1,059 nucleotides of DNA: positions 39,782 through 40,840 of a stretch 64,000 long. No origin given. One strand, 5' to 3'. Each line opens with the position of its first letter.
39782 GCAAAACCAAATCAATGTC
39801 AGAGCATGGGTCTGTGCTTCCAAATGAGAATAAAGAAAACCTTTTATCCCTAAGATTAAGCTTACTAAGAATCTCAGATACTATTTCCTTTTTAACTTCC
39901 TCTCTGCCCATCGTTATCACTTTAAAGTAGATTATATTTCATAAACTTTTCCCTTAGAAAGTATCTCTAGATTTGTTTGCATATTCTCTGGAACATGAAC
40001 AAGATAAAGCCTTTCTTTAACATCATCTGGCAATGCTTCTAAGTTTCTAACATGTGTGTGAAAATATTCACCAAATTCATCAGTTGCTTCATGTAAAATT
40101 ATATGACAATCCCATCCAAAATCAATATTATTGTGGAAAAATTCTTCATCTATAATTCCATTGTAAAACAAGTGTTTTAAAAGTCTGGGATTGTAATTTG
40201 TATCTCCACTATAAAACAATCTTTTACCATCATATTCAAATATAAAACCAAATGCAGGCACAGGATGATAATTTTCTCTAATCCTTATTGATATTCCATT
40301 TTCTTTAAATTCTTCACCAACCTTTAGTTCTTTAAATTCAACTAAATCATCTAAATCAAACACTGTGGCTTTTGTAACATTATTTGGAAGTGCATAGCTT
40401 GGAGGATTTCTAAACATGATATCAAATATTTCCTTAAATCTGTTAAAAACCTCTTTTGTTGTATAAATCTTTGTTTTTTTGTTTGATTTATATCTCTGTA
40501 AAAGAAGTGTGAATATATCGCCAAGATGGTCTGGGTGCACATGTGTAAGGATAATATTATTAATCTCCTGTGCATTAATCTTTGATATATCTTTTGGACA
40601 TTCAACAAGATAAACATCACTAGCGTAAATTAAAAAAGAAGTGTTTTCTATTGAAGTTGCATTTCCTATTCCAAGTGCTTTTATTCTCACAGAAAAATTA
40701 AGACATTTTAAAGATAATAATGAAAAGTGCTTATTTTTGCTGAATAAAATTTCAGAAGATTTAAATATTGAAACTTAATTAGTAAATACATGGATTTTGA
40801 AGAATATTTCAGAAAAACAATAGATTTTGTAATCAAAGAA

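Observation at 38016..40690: Operon head: MBL-fold hydrolase followed by a Pol-beta nucleotidyltransferase fused to about 480 aa of TPR-like repeats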

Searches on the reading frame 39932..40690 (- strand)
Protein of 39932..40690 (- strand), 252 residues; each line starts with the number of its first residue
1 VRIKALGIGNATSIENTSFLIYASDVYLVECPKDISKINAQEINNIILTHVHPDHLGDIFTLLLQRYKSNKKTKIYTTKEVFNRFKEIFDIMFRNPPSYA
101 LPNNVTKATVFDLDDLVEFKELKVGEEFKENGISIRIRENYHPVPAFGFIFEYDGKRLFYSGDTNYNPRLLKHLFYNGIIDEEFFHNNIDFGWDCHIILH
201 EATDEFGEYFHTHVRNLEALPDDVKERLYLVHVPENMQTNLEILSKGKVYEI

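Call 4: search_protein_families(library=pfam, proteins=[window:39932-40690:-], max_evalue=0.1)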
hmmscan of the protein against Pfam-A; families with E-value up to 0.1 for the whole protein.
window:39932-40690:- (252 aa): 5 families
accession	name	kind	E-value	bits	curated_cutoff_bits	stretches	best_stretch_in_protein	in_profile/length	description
PF12706.13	Lactamase_B_2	-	2.4e-14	53.9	27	1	39-175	27-154/200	Beta-lactamase superfamily domain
PF00753.33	Lactamase_B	-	7.8e-06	26.4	22.7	1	38-171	39-157/196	Metallo-beta-lactamase superfamily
PF23023.1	Anti-Pycsar_Apyc1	-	6.7e-05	22.9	50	1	41-239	52-227/250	Anti-Pycsar protein Apyc1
PF16661.11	Lactamase_B_6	-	0.0039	17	27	1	29-82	23-76/193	Metallo-beta-lactamase superfamily domain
PF13483.12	Lactamase_B_3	-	0.049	14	24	0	12-167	3-114/160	Beta-lactamase superfamily domain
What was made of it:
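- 39932..40690 (-): MBL-fold binuclear-metal phosphodiesterase (252 aa) of the Apyc1/YhfI/RNase Z (class II phosphodiesterase) branch; first gene of the run. Pfam Lactamase_B_2 E=2.4e-14 (call 4).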

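Call 5: search_protein_families(library=padloc, proteins=[window:39932-40690:-], max_evalue=0.1)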
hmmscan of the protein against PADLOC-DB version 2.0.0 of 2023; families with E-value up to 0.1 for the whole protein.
window:39932-40690:- (252 aa): 4 families
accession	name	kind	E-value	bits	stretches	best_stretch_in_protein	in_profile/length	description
PDLC03854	LmuA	-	0.00013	19.2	1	33-90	45-100/345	-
PDLC04675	PDC-M48B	-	0.00033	18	1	37-87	53-103/291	-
PDLC03805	RTasMBL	-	0.0018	15.5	1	27-88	33-89/322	DRT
PDLC02158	Avs1a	-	0.011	13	1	34-82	40-89/392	-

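Call 10: search_solved_structures(query=window:39932-40690:-, max_evalue=1, show_alignments=2)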
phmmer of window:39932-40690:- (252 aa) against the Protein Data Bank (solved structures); distinct sequences matched with E-value up to 1: 34.
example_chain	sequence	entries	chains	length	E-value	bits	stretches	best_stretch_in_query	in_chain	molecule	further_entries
7u2r_A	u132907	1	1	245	6.2e-09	39.2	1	2-239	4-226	Apyc1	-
7fct_A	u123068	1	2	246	4.3e-06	29.9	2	136-200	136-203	Metal beta-lactamase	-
7u2s_A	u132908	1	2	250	7.3e-05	25.8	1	32-238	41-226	Apyc1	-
7t28_A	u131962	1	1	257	0.0007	22.6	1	3-194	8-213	Putative metal-dependent hydrolase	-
7e3v_A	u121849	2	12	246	0.00071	22.6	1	25-63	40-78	UPF0173 metal-dependent hydrolase C7P97_11315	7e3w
1zkp_A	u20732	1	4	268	0.0036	20.3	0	38-67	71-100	hypothetical protein BA1088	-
2p4z_A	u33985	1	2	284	0.0048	19.9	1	37-84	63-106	Metal-dependent hydrolases of the beta-lactamase superfamily II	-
3x2y_A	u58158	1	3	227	0.046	16.7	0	40-62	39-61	UPF0173 metal-dependent hydrolase TM_1162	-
3x2z_A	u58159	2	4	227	0.046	16.7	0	40-62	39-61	UPF0173 metal-dependent hydrolase TM_1162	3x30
3ie0_A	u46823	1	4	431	0.071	16.1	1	40-165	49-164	Ribonuclease TTHA0252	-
2dkf_A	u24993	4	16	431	0.071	16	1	40-165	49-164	metallo-beta-lactamase superfamily protein | Ribonuclease TTHA0252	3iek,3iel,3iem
3idz_A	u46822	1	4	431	0.071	16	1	40-165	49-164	Ribonuclease TTHA0252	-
3ie1_A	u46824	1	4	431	0.071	16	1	40-165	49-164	Ribonuclease TTHA0252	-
3ie2_A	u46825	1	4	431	0.072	16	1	40-165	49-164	Ribonuclease TTHA0252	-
7byq_A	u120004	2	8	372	0.15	15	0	38-63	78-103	Metallo-beta-lactamase PNGM-1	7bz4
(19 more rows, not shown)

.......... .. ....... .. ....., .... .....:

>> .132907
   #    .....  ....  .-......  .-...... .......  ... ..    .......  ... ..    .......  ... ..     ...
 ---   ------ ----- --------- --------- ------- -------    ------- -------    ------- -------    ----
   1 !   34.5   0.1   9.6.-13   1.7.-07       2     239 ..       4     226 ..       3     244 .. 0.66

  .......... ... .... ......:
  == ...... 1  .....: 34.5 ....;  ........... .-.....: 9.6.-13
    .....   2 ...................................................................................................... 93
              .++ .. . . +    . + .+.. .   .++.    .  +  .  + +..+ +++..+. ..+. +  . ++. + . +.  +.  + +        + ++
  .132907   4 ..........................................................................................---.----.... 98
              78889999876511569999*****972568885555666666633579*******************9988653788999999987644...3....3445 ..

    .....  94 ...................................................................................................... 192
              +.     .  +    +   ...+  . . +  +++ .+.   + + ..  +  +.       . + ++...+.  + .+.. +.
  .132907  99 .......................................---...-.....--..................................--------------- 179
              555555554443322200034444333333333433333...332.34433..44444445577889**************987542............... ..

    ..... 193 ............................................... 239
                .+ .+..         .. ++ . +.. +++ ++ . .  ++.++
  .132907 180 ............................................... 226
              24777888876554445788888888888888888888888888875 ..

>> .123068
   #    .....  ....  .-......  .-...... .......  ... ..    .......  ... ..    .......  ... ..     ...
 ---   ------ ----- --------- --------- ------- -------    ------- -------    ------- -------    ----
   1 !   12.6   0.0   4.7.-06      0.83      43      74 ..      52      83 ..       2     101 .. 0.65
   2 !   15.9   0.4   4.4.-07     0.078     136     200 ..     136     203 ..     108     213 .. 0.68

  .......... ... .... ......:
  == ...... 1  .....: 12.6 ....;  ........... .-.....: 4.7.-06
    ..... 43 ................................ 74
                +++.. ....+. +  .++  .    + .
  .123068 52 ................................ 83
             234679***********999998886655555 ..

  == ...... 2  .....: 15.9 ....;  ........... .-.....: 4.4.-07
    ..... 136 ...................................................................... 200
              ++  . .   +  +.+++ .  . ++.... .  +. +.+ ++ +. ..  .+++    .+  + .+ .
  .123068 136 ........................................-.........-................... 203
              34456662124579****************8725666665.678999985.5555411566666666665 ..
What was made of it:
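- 39932..40690 (-): Best solved relative is Apyc1 7u2r, E=6e-9, aligned over the full length (call 10).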

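Call 19: find_homologous_proteins(query=window:39932-40690:-, max_evalue=0.001)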
Query window:39932-40690:- (252 aa): 3 proteins with E <= 0.001 among 194 candidates.
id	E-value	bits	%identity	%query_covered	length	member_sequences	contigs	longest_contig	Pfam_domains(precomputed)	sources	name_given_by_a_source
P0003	1.4e-167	574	100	100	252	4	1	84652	PF12706.14,PF23023.2,PF00753.34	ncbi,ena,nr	ncbi:MAG: hypothetical protein J7K22_01145 [Nanoarchaeota archaeon]|nr:hypothetical protein [Nanoarc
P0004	5.8e-26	110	32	99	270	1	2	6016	PF12706.14,PF23023.2,PF00753.34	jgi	jgi:hypothetical protein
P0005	6.9e-9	54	30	68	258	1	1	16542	PF12706.14,PF23023.2,PF00753.34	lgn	-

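Call 22: search_protein_families(library=ncbifam, proteins=[window:39932-40690:-], max_evalue=0.01)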
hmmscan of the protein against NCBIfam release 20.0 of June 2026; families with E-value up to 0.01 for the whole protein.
window:39932-40690:- (252 aa): 13 families
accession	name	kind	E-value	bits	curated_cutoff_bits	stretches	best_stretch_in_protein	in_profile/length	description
TIGR02651.1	RNase_Z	equivalog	1.9e-10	40.3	292.95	1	36-156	45-152/302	ribonuclease Z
NF000801.0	PRK00055.1-3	equivalog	7.2e-10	38.4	252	1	35-157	46-158/307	ribonuclease Z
NF041257.1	GntH_guanitoxin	equivalog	2.7e-09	36.4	333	1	37-72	62-97/374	guanitoxin biosynthesis MBL fold metallo-hydrolase GntH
NF041851.1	cyc_nuc_deg_phdiest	equivalog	1.3e-08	34.5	400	1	44-170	53-170/253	cyclic nucleotide-degrading phosphodiesterase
NF001911.0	PRK00685.1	equivalog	6.9e-07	29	144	1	11-63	10-61/228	metal-dependent hydrolase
NF000806.0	PRK00055.2-4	equivalog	3.3e-06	26.5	363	1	24-165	29-178/280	ribonuclease Z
TIGR03307.1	PhnP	equivalog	1.6e-05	24.4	272.25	0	36-62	60-86/249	phosphonate metabolism protein PhnP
NF038231.1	MBL_Geo_Pelo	equivalog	0.00014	21.6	360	1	39-105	62-128/250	GPMC system MBL fold metallohydrolase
NF045584.1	cas14_MBL_CASP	equivalog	0.00092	17.7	800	1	37-164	45-169/612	type VII CRISPR-associated protein Cas14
NF002553.0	PRK02113.1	equivalog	0.0015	18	386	1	17-103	36-125/252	MBL fold metallo-hydrolase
NF002558.0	PRK02126.1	subfamily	0.0047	15.9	315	0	36-83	41-88/345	ribonuclease Z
NF041809.1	Avs1a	equivalog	0.0057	15.4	420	0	39-87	43-91/387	AVAST type 1 anti-phage system MBL fold metallo-hydrolase Avs1a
TIGR04559.1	SoxH_rel_PQQ_2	hypoth_equivalog_domain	0.007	15.8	280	0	33-56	58-81/283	quinoprotein relay system zinc metallohydrolase 2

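Call 55: search_solved_structures(query=A5, max_evalue=0.01, show_alignments=1)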
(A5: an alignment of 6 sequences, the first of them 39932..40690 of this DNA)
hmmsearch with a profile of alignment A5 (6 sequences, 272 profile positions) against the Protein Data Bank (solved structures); distinct sequences matched with E-value up to 0.01: 74 (the best 60 are shown).
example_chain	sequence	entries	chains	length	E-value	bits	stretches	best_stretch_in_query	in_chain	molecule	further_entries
7u2s_A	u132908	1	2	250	4.5e-25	91.9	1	1-255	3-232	Apyc1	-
7u2r_A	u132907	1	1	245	3e-24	89.2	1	1-248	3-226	Apyc1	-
7t28_A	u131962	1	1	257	5.9e-22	81.7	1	2-250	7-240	Putative metal-dependent hydrolase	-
1y44_A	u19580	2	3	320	2e-20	76.7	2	1-158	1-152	Ribonuclease Z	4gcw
1zkp_A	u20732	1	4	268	5.6e-20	75.2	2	1-81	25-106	hypothetical protein BA1088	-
2fk6_A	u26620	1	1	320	1.8e-18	70.2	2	1-158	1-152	RIBONUCLEASE Z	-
8gyg_A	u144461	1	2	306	6.7e-18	68.4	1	25-247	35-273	Arysulfatase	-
9ey0_E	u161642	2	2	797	2.2e-16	63.4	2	3-244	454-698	Zinc phosphodiesterase ELAC protein 2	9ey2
8z0p_A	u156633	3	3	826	2.6e-16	63.2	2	3-244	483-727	Zinc phosphodiesterase ELAC protein 2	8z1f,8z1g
8rr1_E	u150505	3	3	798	3.3e-15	59.5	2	3-244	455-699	Zinc phosphodiesterase ELAC protein 2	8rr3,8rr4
3zwf_A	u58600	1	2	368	4.7e-15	59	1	1-102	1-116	ZINC PHOSPHODIESTERASE ELAC PROTEIN 1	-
9ey1_E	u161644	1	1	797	2e-14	57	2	3-244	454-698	Zinc phosphodiesterase ELAC protein 2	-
8cbl_E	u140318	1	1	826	2.4e-14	56.7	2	3-244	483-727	Zinc phosphodiesterase ELAC protein 2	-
7fct_A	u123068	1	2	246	2.6e-13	53.3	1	4-189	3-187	Metal beta-lactamase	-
6kns_A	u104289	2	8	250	2.7e-13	53.3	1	1-173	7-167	Putative metal-dependent hydrolase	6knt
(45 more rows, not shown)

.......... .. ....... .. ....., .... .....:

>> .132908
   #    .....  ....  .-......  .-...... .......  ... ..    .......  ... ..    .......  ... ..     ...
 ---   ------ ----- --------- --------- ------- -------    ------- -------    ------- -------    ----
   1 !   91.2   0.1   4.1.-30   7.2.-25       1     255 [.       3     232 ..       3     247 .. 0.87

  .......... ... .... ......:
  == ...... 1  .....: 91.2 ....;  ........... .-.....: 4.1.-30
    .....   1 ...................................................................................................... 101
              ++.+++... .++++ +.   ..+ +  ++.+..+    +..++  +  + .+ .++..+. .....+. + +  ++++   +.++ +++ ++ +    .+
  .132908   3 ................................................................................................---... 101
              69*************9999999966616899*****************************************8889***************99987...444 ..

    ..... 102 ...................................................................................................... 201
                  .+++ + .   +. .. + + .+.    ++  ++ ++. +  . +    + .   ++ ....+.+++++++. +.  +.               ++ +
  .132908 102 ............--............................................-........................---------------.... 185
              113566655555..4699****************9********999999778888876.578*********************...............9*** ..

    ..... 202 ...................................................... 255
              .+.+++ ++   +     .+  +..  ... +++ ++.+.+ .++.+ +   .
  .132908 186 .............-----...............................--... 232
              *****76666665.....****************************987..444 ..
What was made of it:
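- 39932..40690 (-): The family profile gives Apyc1 4.5e-25 and RNase Z 2e-20 (call 55).
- On Apyc1 / class II MBL phosphodiesterase: Apyc1 is still the best solved relative (calls 10, 55).
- On RNase Z: RNase Z aligns in two stretches around its insertion, whereas Apyc1 aligns end to end (call 55).
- The MBL's nearest relatives act on nucleotides or RNA (call 55). RNase Z and ELAC2 are strong secondary hits for the MBL profile (2e-20 and 2e-16; call 55), and the best NCBIfam hit is RNase Z (call 22).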

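Call 92: find_encoding_contigs(protein=P0005, flank=8000, max_places=2)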
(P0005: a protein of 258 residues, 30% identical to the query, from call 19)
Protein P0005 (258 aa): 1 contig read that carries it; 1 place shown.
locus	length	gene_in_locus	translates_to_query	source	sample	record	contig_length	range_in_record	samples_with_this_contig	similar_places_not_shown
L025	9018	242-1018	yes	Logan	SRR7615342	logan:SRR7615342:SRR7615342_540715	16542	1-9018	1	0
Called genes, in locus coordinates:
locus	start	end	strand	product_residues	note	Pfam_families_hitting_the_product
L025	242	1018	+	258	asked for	PF23023:Anti-Pycsar_Apyc1, PF00753:Lactamase_B, PF12706:Lactamase_B_2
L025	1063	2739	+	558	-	PF07969:Amidohydro_3, PF01979:Amidohydro_1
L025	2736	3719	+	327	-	PF01699:Na_Ca_ex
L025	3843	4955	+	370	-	PF05222:AlaDh_PNT_N, PF01262:AlaDh_PNT_C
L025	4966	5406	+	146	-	PF01257:2Fe-2S_thioredx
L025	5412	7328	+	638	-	PF01512:Complex1_51K, PF10531:SLBB (weak), PF10589:NADH_4Fe-4S, PF00037:Fer4 (weak), PF12838:Fer4_7, PF13187:Fer4_9, PF13237:Fer4_10, PF14697:Fer4_21, +4 more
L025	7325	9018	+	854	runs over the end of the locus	PF13510:Fer2_4, PF10588:NADH-G_4Fe-4S_3 (weak), PF22117:Fer4_Nqo3, PF12838:Fer4_7, PF13187:Fer4_9 (weak), PF04879:Molybdop_Fe4S4, PF00384:Molybdopterin, PF01568:Molydop_binding, +1 more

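Call 93: find_encoding_contigs(protein=P0004, flank=8000, max_places=2)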
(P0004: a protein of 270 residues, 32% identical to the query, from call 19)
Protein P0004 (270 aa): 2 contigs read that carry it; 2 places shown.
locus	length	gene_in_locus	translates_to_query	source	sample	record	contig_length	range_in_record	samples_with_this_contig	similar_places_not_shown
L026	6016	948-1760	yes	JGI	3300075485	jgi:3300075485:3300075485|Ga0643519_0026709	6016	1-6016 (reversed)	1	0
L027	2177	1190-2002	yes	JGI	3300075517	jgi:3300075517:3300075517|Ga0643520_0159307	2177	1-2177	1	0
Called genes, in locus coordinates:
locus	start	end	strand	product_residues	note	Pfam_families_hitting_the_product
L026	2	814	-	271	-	?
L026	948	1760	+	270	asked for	PF23023:Anti-Pycsar_Apyc1, PF00753:Lactamase_B, PF12706:Lactamase_B_2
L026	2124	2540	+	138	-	PF09685:MamF_MmsF (weak)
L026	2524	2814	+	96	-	PF01809:YidD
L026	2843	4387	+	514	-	PF00990:GGDEF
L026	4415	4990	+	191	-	PF02441:Flavoprotein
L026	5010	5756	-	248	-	PF02535:Zip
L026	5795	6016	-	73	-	?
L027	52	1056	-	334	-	-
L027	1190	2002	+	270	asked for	PF23023:Anti-Pycsar_Apyc1, PF00753:Lactamase_B, PF12706:Lactamase_B_2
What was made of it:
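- Tried and rejected: Bacterial homologues of the MBL (P0004, P0005) lie in unrelated bacterial contexts (calls 92, 93), so they do not extend the system.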
